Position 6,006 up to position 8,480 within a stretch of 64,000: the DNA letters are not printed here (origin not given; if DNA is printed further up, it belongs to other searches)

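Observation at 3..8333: Three paralogous T9SS cargo proteins combining a QPD-type C-type lectin domain with an ASST-like beta-propeller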

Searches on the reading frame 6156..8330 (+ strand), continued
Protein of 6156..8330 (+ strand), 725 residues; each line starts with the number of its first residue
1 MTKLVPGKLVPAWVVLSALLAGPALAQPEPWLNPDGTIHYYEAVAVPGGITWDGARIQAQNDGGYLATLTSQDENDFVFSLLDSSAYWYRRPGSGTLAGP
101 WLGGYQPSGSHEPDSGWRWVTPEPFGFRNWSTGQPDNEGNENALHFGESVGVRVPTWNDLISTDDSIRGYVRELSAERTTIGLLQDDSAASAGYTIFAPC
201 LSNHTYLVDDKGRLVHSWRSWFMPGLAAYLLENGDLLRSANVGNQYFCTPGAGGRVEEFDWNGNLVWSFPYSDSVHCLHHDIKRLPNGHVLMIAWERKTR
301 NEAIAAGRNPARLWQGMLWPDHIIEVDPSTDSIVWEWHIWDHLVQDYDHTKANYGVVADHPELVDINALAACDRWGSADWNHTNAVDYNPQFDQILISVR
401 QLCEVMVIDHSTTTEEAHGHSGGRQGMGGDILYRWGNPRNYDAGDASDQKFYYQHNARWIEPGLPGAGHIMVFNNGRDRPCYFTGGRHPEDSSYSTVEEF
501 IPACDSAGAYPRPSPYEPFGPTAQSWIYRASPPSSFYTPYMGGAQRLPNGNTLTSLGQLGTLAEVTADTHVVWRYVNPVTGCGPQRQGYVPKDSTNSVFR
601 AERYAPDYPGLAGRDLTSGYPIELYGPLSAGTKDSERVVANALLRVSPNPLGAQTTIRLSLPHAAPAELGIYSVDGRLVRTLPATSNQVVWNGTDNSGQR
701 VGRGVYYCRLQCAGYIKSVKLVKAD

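Call 50: find_encoding_contigs(protein=P0089, flank=10000, max_places=2)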
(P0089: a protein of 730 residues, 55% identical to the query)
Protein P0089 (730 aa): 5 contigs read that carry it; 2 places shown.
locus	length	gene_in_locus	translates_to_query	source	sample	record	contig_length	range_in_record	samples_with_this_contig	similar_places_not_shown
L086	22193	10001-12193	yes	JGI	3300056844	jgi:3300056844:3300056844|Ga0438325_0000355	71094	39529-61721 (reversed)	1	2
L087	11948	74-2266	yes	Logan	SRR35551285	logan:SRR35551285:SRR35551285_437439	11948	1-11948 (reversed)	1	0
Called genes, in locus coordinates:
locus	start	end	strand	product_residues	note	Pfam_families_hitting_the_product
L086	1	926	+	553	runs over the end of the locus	PF04389:Peptidase_M28, PF13860:FlgD_ig (weak)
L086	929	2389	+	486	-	PF04389:Peptidase_M28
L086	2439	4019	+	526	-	PF05547:Peptidase_M6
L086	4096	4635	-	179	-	-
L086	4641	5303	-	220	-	-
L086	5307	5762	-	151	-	PF11026:DUF2721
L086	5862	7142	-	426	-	PF00374:NiFeSe_Hases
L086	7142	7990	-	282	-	PF01058:Oxidored_q6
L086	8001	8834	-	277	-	PF00970:FAD_binding_6 (weak), PF00175:NAD_binding_1, PF10418:DHODB_Fe-S_bind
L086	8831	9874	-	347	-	PF17179:Fer4_22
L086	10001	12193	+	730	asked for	PF05935:Arylsulfotrans, PF14269:Arylsulfotran_2, PF13860:FlgD_ig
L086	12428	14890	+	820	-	PF18962:Por_Secre_tail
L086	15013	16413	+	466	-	PF07690:MFS_1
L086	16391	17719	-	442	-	PF24681:Kelch_KLHDC2_KLHL20_DRC7, PF13415:Beta-prop_FBX42, PF24981:Beta-prop_ATRN-LZTR1 (weak), PF13854:Kelch_HCF, PF24981:Beta-prop_ATRN-LZTR1, PF24681:Kelch_KLHDC2_KLHL20_DRC7, PF13415:Beta-prop_FBX42 (weak), PF13860:FlgD_ig (weak), +2 more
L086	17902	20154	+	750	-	PF14870:PSII_BNR (faint)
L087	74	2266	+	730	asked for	PF05935:Arylsulfotrans, PF14269:Arylsulfotran_2, PF13860:FlgD_ig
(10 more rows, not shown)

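Call 86: search_protein_representatives(protein=window:6156-8330:+)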
Query: 725 residues. Proteins with E-value up to 0.001 (for the whole library): 45630; up to 1e-10: 6680; up to 1e-30: 2049. The best 150 are listed.
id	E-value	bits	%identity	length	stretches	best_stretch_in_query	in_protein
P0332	0.0e+00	1079.0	46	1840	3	187-618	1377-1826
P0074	2.0e-252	856.7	58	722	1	19-721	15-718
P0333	6.2e-226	769.0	41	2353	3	170-624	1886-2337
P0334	3.0e-218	743.6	41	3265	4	174-624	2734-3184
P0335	1.0e-217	741.9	44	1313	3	171-618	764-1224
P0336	2.7e-217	740.5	49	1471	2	190-610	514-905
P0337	3.4e-207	707.1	54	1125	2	14-643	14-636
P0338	6.1e-176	603.7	49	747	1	15-628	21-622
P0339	1.9e-166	572.3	42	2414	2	177-630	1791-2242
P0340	3.6e-166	571.4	50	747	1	14-627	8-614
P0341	3.9e-165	568.0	52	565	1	176-721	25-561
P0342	4.1e-162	558.0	48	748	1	17-625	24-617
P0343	4.2e-161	554.6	42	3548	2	179-632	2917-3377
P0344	6.2e-153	527.6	46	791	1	25-626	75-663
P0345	4.3e-152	524.8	52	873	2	176-627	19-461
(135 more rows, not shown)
